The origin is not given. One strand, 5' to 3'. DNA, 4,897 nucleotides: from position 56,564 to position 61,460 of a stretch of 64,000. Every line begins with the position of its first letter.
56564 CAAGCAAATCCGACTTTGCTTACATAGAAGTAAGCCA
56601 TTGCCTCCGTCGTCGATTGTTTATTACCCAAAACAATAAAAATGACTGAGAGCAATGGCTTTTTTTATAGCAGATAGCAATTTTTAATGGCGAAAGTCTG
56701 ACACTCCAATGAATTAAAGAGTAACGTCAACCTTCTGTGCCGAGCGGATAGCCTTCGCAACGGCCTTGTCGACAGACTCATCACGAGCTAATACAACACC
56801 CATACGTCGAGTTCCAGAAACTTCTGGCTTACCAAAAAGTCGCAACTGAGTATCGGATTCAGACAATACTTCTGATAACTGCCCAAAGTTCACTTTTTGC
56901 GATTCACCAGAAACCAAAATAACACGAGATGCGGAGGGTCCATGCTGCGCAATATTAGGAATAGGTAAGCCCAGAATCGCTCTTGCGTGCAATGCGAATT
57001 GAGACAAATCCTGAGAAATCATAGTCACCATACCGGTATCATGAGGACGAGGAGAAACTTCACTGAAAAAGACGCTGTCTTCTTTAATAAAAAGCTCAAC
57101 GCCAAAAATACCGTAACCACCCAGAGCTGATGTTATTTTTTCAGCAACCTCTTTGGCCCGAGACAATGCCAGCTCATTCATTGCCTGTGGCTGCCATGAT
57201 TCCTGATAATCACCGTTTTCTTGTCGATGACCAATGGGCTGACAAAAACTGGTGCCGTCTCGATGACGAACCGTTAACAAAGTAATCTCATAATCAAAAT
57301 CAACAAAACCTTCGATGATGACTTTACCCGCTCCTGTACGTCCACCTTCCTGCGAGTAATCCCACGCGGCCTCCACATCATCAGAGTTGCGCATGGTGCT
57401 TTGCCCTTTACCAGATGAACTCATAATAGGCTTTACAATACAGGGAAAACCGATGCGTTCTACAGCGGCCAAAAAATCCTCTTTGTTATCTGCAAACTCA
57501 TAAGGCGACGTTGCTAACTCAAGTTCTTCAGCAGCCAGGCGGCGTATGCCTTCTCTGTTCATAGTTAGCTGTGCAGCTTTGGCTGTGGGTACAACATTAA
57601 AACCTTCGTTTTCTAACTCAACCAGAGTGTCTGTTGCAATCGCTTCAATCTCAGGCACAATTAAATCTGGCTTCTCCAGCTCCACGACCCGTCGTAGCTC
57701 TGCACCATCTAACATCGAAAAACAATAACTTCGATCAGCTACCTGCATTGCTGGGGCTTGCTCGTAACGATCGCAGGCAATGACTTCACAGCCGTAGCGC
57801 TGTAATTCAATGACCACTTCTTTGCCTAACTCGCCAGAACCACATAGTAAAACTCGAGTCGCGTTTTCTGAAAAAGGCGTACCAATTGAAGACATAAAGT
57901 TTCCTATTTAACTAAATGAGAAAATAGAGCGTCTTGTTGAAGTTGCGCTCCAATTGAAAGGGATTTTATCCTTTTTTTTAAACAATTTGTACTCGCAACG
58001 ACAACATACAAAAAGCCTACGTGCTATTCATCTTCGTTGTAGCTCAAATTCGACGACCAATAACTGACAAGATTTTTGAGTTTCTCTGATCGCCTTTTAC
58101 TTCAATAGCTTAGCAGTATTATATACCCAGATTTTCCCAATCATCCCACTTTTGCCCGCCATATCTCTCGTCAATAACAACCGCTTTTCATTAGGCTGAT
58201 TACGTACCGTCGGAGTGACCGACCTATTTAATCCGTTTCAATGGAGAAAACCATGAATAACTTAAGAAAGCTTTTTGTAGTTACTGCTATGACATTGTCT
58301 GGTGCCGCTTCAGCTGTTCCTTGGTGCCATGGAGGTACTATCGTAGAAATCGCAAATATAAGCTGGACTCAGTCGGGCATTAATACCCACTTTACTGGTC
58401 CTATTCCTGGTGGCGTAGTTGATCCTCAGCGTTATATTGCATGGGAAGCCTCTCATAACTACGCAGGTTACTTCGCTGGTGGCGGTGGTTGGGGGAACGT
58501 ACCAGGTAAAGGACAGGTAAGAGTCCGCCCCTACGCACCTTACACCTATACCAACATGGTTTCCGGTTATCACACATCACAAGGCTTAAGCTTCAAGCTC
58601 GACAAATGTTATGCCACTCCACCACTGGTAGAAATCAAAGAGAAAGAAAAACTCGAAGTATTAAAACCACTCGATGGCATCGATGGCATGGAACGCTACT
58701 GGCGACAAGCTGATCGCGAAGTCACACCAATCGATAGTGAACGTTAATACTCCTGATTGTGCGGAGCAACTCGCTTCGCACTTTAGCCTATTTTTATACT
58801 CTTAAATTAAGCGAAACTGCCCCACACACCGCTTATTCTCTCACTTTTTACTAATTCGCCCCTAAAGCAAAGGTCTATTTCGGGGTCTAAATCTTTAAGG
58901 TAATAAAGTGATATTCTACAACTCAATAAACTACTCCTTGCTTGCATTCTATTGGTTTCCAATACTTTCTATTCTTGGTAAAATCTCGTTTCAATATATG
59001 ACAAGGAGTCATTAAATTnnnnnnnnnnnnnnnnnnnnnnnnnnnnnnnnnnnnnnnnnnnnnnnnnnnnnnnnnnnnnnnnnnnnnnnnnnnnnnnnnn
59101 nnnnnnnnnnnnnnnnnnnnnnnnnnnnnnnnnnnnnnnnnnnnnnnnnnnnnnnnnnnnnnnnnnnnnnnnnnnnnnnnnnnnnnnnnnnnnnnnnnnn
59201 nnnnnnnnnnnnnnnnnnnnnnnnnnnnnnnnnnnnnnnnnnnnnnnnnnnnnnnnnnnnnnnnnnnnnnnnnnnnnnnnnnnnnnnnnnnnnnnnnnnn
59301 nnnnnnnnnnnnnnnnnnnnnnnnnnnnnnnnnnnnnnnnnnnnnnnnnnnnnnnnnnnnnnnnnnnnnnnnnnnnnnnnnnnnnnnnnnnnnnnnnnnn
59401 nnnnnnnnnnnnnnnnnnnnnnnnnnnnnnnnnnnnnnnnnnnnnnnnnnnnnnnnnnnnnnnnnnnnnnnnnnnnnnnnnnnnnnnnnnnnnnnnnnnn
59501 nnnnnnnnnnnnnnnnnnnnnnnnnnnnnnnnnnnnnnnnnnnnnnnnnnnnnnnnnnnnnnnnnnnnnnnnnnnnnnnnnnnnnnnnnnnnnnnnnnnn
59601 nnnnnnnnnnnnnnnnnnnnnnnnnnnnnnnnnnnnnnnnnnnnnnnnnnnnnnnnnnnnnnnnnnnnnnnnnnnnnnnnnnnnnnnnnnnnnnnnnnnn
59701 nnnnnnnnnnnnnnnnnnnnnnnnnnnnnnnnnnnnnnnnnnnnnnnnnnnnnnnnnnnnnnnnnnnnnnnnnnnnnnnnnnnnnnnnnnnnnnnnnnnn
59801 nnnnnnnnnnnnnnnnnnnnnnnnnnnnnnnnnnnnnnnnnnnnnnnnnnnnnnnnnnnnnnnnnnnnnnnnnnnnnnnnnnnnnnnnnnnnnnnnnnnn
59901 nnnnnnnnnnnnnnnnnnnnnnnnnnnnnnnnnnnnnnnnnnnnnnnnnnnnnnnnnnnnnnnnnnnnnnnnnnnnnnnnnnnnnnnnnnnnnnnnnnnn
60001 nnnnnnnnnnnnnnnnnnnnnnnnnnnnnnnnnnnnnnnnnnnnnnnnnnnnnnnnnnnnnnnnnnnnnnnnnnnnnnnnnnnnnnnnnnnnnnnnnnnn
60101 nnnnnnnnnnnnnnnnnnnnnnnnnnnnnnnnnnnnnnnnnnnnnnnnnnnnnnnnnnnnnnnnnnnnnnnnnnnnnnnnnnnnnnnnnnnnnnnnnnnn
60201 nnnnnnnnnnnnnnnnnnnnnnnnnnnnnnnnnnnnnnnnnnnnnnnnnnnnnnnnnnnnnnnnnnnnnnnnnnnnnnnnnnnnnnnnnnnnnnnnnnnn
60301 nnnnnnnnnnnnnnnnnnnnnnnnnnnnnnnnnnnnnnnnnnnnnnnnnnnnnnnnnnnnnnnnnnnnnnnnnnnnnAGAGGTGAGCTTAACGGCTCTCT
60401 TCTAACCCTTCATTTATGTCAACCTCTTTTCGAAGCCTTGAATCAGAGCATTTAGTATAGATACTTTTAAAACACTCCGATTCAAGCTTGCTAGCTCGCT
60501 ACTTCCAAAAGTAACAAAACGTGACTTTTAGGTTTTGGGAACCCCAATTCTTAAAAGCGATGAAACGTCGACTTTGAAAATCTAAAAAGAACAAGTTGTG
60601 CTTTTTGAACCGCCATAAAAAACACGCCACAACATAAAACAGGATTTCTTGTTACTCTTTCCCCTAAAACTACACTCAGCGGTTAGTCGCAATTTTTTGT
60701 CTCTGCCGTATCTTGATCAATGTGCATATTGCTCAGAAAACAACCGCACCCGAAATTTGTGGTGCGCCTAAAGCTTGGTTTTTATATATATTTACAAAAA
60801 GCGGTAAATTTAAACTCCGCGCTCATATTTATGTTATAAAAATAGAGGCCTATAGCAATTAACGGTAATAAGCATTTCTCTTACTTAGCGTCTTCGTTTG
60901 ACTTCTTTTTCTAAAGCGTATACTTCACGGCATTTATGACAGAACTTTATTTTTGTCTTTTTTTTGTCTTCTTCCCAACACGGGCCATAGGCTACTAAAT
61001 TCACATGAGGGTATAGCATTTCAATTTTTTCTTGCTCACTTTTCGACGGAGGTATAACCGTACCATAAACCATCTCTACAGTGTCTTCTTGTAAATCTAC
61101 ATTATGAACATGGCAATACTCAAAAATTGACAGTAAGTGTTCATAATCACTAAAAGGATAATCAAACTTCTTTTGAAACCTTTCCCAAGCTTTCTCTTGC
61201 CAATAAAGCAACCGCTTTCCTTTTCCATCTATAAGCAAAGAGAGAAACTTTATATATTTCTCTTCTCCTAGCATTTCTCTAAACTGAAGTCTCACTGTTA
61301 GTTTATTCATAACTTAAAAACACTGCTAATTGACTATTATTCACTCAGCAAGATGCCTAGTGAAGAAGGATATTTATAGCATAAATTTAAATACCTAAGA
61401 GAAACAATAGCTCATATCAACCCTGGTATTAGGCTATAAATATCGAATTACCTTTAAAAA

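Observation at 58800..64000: Integrative element with tyrosine integrase, iteron origin and Rep-like gene, resembling a PICI/PLE-type satellite or integrated plasmid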

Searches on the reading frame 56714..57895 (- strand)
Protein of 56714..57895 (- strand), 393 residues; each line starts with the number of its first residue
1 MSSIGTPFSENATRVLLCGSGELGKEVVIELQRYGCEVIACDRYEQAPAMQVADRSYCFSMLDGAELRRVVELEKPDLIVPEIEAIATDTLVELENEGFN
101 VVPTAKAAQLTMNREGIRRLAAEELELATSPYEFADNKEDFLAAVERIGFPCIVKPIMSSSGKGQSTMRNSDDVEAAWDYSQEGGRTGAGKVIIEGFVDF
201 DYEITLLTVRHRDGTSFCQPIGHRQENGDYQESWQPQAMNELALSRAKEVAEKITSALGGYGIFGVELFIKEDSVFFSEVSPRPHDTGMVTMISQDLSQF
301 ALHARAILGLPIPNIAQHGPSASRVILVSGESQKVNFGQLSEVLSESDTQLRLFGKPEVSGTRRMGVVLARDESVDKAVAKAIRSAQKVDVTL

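Call 20: find_encoding_contigs(protein=window:56714-57895:-, flank=10000, max_places=10)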
Protein window:56714-57895:- (393 aa): no gene with exactly this product is on record in the collection.

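Call 40: find_related_loci(query=window:56714-57895:-, collection=genome_contigs, flank=10000)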
Query window:56714-57895:- (393 aa) in genome_contigs; peptide patterns used: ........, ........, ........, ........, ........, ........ (x = any residue, [..] = any of these).
600 stretches matched a pattern (row limit reached: there are more); 594 encode a relative of the query (tblastn E <= 1e-3); the best 80 are kept; 80 distinct loci.
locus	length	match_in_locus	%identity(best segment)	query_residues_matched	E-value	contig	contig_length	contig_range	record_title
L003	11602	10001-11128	80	1-376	0e+0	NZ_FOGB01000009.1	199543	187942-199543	Amphritea atlantica strain DSM 18887, whole genome shotgun sequence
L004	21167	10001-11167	75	1-389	0e+0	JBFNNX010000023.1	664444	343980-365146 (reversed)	MAG: Candidatus Thiodiazotropha sp. isolate ctemesantah040_SYM1 c_000000000002, whole genome shotgun sequence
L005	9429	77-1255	74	1-393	0e+0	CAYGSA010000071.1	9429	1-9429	MAG TPA_asm: uncultured Micavibrio sp. isolate ERP117304_co2_190 genome assembly, contig: NODE_5722_length_9429_cov_8.70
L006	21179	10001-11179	74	1-393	0e+0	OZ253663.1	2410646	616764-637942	MAG: uncultured Micavibrio sp. isolate 175a1b73-dce3-4392-8ba7-46acda59213e genome assembly, chromosome: 1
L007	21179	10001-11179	73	1-393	0e+0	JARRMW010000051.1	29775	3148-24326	MAG: Gammaproteobacteria bacterium isolate Spart_108_MAG scaffold_2578, whole genome shotgun sequence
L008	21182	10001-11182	72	1-393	0e+0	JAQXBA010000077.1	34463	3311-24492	MAG: Opitutia bacterium isolate cluster4_bin.12 k119_191928, whole genome shotgun sequence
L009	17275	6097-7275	73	1-393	0e+0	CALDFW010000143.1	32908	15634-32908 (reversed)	MAG: uncultured bacterium isolate S1_Bin_Bin_74_sub_1 genome assembly, contig: c_000000856602, whole genome shotgun sequ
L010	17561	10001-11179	71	1-393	0e+0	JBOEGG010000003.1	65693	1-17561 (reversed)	MAG: Alphaproteobacteria bacterium isolate PBSAalp5 PBSA13_contig_63, whole genome shotgun sequence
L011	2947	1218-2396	74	1-393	0e+0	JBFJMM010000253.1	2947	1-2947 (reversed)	MAG: Porticoccaceae bacterium isolate Mix_sand17.2022.03.Z.25 k141_3395602_length_2947_cov_9.0000, whole genome shotgun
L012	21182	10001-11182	72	1-393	0e+0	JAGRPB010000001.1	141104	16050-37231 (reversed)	MAG: Verrucomicrobiia bacterium isolate HKST-UBA33 NODE_1_length_141104_cov_3.264559, whole genome shotgun sequence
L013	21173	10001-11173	72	1-391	0e+0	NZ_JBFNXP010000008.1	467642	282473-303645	Pseudomonas sp. CAM1A scaffold_7, whole genome shotgun sequence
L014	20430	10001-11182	71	1-393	0e+0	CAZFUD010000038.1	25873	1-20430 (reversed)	MAG TPA_asm: uncultured Opitutaceae bacterium isolate SRP077602_co4_676 genome assembly, contig: NODE_3114_length_25873_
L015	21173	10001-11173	72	1-391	0e+0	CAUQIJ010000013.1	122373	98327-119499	MAG TPA_asm: uncultured Pseudomonas sp. isolate ERR9968734_bin.13_MetaWRAP_v1.3_MAG genome assembly, contig: ERZ21616007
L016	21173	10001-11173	72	1-391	0e+0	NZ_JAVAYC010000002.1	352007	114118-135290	Pseudomonas sp. LS_2 2, whole genome shotgun sequence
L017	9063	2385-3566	70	1-391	0e+0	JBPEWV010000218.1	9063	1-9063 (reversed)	MAG: Pleionea sp. isolate MAG07 MAG07_MAG07_218, whole genome shotgun sequence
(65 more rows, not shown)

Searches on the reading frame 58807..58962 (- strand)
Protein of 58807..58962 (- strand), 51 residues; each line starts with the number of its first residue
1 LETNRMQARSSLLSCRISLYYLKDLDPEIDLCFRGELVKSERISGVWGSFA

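Call 102: search_protein_families(library=pfam, proteins=[window:58807-58962:-], max_evalue=0.1)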
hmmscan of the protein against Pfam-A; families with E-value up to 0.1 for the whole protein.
window:58807-58962:- (51 aa): 0 families

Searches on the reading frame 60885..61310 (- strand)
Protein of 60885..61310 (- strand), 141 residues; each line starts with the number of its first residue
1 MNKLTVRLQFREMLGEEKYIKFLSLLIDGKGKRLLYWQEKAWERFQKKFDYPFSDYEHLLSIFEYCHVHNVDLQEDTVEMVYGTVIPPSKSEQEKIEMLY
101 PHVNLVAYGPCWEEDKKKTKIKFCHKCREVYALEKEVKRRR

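Call 7: search_protein_families(library=pfam, proteins=[window:60885-61310:-], max_evalue=0.1)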
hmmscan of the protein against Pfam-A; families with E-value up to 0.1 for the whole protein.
window:60885-61310:- (141 aa): 2 families
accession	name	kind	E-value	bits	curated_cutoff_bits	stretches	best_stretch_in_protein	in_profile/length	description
PF02381.23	MraZ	-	0.0031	17.9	23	1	9-54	21-62/72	MraZ protein, putative antitoxin-like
PF23475.1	zf-Tbcl_FmdE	-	0.037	14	23.2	1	116-133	2-19/35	FmdE treble clef zinc finger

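Call 8: search_protein_families(library=phrogs, proteins=[window:60885-61310:-], max_evalue=0.1)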
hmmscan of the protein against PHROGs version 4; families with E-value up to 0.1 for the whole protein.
window:60885-61310:- (141 aa): 0 families

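Call 39: search_protein_families(library=ncbifam, proteins=[window:60885-61310:-], max_evalue=1)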
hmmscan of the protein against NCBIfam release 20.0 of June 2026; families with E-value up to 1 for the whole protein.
window:60885-61310:- (141 aa): 2 families
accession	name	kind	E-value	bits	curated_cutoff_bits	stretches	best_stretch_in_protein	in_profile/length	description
TIGR03679.1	Dph6_archaeal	equivalog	0.13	11.5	197.3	1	81-126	91-134/218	diphthine--ammonia ligase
NF009714.1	PRK13243.1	equivalog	0.18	11.1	455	1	29-81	171-222/332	glyoxylate reductase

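Call 66: search_dna_similar(query=window:60885-61310:-, collection=phages, mode=protein, max_evalue=0.01, max_rows=10)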
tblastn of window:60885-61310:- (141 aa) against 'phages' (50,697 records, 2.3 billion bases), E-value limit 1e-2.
No match.

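Call 71: search_protein_families(library=padloc, proteins=[window:60885-61310:-], max_evalue=0.1)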
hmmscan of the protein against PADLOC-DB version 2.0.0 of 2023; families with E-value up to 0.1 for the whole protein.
window:60885-61310:- (141 aa): 0 families

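Call 91: find_related_loci(query=window:60885-61310:-, collection=viral_contigs, flank=8000)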
Query window:60885-61310:- (141 aa) in viral_contigs; peptide patterns used: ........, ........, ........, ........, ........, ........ (x = any residue, [..] = any of these).
1 stretches matched a pattern, but none encodes a relative of the query by tblastn (E <= 1e-3).
